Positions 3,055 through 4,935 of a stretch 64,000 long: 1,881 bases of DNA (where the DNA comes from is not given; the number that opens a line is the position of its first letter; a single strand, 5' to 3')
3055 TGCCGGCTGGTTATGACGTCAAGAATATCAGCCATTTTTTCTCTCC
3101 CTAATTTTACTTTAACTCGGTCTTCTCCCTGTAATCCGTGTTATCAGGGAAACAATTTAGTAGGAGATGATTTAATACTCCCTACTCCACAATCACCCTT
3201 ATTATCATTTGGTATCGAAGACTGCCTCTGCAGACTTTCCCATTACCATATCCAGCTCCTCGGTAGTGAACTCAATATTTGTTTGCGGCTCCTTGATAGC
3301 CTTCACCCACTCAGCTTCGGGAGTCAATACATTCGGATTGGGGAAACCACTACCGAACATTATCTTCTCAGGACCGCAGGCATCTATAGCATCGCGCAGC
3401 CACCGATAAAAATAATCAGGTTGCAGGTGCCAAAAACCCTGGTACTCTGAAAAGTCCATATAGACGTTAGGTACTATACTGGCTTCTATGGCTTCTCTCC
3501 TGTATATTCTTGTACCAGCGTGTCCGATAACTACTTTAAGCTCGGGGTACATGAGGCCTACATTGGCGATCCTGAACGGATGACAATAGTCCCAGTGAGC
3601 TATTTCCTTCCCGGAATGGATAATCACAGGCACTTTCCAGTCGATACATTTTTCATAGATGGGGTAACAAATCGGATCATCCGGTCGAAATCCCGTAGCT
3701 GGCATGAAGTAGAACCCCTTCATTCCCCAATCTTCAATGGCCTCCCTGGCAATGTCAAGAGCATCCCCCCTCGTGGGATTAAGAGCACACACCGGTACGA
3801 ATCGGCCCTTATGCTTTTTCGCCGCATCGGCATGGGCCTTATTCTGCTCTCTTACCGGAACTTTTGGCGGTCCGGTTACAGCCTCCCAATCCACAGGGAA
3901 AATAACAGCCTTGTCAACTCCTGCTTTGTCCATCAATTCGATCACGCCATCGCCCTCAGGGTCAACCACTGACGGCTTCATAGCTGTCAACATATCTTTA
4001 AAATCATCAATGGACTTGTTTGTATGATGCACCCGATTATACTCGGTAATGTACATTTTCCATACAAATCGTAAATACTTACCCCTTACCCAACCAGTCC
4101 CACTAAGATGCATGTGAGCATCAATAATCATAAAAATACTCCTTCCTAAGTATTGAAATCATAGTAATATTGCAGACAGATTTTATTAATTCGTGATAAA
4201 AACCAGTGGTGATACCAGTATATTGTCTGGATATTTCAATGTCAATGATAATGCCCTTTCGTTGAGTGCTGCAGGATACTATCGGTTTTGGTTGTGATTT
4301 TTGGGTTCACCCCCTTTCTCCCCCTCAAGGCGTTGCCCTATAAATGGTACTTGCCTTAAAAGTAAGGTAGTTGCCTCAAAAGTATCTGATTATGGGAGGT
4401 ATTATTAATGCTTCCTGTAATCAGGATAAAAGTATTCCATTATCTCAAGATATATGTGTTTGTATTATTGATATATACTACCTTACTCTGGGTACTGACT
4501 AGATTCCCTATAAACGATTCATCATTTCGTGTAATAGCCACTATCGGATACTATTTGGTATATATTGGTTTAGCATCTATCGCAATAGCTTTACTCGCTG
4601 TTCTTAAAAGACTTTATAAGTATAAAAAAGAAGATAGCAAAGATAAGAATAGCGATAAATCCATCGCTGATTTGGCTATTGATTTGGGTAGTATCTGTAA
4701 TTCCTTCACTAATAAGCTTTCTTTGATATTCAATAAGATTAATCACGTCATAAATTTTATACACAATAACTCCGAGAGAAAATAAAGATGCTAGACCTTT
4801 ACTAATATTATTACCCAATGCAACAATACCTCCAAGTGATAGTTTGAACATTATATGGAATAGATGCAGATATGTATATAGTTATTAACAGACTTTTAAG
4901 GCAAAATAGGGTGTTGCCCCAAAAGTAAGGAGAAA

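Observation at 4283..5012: MITE-like 629-bp insertion caught in the act: empty site preserved elsewhere in the same window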

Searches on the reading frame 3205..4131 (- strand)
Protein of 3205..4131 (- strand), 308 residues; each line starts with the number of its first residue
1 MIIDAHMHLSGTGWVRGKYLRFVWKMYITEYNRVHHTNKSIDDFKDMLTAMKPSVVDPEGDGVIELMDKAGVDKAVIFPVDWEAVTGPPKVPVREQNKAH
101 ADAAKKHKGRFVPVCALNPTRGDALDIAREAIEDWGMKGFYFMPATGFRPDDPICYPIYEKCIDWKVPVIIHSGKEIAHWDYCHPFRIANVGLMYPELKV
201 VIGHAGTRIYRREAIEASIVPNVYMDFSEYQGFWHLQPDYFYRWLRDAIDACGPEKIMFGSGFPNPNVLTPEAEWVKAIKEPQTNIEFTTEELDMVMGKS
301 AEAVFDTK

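Call 13: search_protein_families(library=pfam, proteins=[window:3205-4131:-], max_evalue=0.01)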
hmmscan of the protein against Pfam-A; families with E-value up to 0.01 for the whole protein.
window:3205-4131:- (308 aa): 1 family
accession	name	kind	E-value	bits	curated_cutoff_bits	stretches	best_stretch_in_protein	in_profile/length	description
PF04909.20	Amidohydro_2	-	1.5e-30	107.4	26.4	1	3-306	1-288/289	Amidohydrolase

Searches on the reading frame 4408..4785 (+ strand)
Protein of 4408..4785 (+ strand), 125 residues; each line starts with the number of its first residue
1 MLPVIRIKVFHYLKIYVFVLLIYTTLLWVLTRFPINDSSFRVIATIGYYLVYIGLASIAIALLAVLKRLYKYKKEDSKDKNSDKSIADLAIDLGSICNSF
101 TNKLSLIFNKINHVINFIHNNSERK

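Call 13: search_protein_families(library=pfam, proteins=[window:4408-4785:+], max_evalue=0.01)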
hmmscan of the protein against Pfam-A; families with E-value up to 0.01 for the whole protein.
window:4408-4785:+ (125 aa): 1 family
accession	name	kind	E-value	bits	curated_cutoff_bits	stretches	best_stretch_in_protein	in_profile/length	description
PF14163.11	SieB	-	0.0042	17.1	26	1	19-87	3-72/147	Super-infection exclusion protein B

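Call 14: find_homologous_proteins(query=window:4408-4785:+, max_evalue=0.01)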
Query window:4408-4785:+ (125 aa): 1 proteins with E <= 0.01 among 8 candidates.
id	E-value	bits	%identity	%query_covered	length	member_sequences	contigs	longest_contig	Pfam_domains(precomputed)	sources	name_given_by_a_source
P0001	1.8e-72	259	100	100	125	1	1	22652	-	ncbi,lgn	-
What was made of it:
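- Tried and rejected: Function of the 125-aa ORF: a word-indexed search of 5.8 billion proteins found only the ORF itself (call 14).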

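Call 15: find_encoding_contigs(protein=P0001, flank=10000, max_places=6)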
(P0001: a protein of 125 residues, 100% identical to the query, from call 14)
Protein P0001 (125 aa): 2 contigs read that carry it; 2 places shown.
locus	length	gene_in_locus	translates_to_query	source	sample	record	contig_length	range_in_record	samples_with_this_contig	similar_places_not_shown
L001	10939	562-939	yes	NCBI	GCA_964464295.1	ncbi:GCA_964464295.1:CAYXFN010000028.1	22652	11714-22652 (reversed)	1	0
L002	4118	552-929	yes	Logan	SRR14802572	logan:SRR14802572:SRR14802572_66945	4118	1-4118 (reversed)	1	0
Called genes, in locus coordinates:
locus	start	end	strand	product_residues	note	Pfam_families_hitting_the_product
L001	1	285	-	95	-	?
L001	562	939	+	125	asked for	-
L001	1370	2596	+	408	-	PF02771:Acyl-CoA_dh_N, PF02770:Acyl-CoA_dh_M, PF00441:Acyl-CoA_dh_1, PF08028:Acyl-CoA_dh_2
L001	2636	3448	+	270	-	PF01012:ETF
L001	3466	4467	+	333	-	PF01012:ETF, PF00766:ETF_alpha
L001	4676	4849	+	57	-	-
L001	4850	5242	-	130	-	PF00903:Glyoxalase, PF13468:Glyoxalase_3, PF13669:Glyoxalase_4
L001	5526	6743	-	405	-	PF00108:Thiolase_N (faint), PF22691:Thiolase_C_1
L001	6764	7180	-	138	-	PF12172:zf-ChsH2 (weak), PF01796:OB_ChsH2_C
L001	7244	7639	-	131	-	PF02310:B12-binding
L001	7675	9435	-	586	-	PF01642:MM_CoA_mutase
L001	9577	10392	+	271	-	PF02163:Peptidase_M50 (faint)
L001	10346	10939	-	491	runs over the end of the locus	PF00561:Abhydrolase_1 (weak), PF12697:Abhydrolase_6 (weak), PF07819:PGAP1 (weak), PF11187:Mbeg1-like (weak)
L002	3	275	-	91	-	?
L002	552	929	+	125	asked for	-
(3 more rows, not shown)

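Call 37: search_protein_representatives(protein=window:4408-4785:+)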
Query: 125 residues. Proteins with E-value up to 0.001 (for the whole library): 6; up to 1e-10: 1; up to 1e-30: 1. The best 6 are listed.
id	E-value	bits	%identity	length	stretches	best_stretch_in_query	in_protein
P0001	5.8e-73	259.1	100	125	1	1-125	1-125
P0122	3.6e-09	53.4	41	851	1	85-113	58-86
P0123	3.5e-08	50.2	31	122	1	1-121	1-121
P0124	1.1e-06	45.3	32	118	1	9-118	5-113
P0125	1.2e-06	45.2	29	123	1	1-119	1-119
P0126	1.0e-04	39.0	28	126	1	4-114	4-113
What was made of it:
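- Tried and rejected: A full HMMER search of 1.84 billion representatives found four distant homologues (call 37).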

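Call 41: find_encoding_contigs(protein=P0123, flank=3000, max_places=4)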
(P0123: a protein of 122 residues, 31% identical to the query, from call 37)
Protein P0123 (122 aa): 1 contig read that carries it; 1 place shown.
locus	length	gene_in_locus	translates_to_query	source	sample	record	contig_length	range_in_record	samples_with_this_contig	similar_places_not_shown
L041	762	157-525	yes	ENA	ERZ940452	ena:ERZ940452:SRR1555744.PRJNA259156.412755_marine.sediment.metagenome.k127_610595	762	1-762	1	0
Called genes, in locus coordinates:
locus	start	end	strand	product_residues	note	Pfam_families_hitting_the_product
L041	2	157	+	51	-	?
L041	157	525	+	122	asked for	-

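Call 42: find_encoding_contigs(protein=P0124, flank=3000, max_places=4)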
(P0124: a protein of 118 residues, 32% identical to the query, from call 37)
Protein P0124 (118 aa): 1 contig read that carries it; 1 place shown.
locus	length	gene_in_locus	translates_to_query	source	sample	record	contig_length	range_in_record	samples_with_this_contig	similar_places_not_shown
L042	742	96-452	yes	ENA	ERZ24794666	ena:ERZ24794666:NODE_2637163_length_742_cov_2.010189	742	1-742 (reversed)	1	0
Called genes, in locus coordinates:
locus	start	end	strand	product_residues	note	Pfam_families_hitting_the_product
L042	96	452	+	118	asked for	-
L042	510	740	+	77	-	?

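Call 43: find_encoding_contigs(protein=P0125, flank=3000, max_places=4)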
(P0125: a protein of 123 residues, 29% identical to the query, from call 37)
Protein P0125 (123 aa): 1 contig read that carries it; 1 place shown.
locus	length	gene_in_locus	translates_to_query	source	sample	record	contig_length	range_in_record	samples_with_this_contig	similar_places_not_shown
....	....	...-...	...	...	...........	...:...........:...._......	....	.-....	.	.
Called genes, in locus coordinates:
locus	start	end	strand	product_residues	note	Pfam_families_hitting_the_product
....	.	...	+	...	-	?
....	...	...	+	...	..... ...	-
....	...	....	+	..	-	?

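Call 44: find_encoding_contigs(protein=P0126, flank=3000, max_places=4)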
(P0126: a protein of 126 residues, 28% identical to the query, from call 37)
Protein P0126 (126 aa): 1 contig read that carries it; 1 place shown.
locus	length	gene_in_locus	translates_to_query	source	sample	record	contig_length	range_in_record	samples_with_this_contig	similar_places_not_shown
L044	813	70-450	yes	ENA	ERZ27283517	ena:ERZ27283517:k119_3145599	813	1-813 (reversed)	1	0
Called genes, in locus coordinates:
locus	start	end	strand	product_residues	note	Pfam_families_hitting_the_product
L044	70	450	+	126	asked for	-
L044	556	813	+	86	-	?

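Call 62: search_protein_families(library=phrogs, proteins=[window:4408-4782:+, P0123, P0124, P0125, P0126], max_evalue=0.01)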
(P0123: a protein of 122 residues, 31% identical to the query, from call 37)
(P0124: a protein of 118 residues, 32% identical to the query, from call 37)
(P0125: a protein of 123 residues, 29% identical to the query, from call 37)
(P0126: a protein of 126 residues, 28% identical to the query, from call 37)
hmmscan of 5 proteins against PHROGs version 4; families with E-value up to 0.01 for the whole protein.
window:4408-4782:+ (125 aa): 0 families

P0123 (122 aa): 0 families

P0124 (118 aa): 0 families

P0125 (123 aa): 0 families

P0126 (126 aa): 0 families

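Call 63: search_protein_families(library=padloc, proteins=[window:4408-4782:+, P0123, P0124, P0125, P0126], max_evalue=0.01)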
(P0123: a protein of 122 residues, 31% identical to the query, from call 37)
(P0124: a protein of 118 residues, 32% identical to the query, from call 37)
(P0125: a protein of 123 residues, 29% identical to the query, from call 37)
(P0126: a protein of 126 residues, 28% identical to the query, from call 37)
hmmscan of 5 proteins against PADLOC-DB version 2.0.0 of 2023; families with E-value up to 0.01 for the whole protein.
window:4408-4782:+ (125 aa): 0 families

P0123 (122 aa): 0 families

P0124 (118 aa): 0 families

P0125 (123 aa): 1 family
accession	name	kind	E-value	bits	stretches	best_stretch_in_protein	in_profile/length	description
PDLC00696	Effector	-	0.0098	13.5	0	51-94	66-109/189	2TM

P0126 (126 aa): 0 families
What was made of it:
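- The ORF gave no PADLOC and no PHROG hits (calls 62, 63).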

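Call 64: predict_structure(alignment_id=A2)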
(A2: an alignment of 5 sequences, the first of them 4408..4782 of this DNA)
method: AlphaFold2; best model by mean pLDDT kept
length: 125 residues; sequences in the alignment: 5
mean_pLDDT: 63.8   pTM: 0.30
mean pLDDT of the five models: 63.8, 63.5, 61.0, 60.0, 58.8
residues with pLDDT >= 90: 0; 70-90: 38; 50-70: 73; < 50: 14
segments of 3 or more residues with pLDDT < 50: 1-6, 82-84
pLDDT, mean of each block of 10 residues (from residue 1): 50 72 72 61 70 73 71 53 53 61 65 69 54
secondary structure, 60 per line:
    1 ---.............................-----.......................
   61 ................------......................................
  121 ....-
elements in order: H4-32 H38-76 H83-124
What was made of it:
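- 4408..4785 (+): Passenger ORF of 125 aa: two transmembrane helices plus a C-terminal helix. The AlphaFold model has helices 4-32, 38-76 and 83-124 at low confidence (call 64).
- The model is low-confidence (pLDDT 64; call 64).
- Tried and rejected: The AlphaFold model was too weak (pLDDT 64, pTM 0.30) to justify a fold search (call 64).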
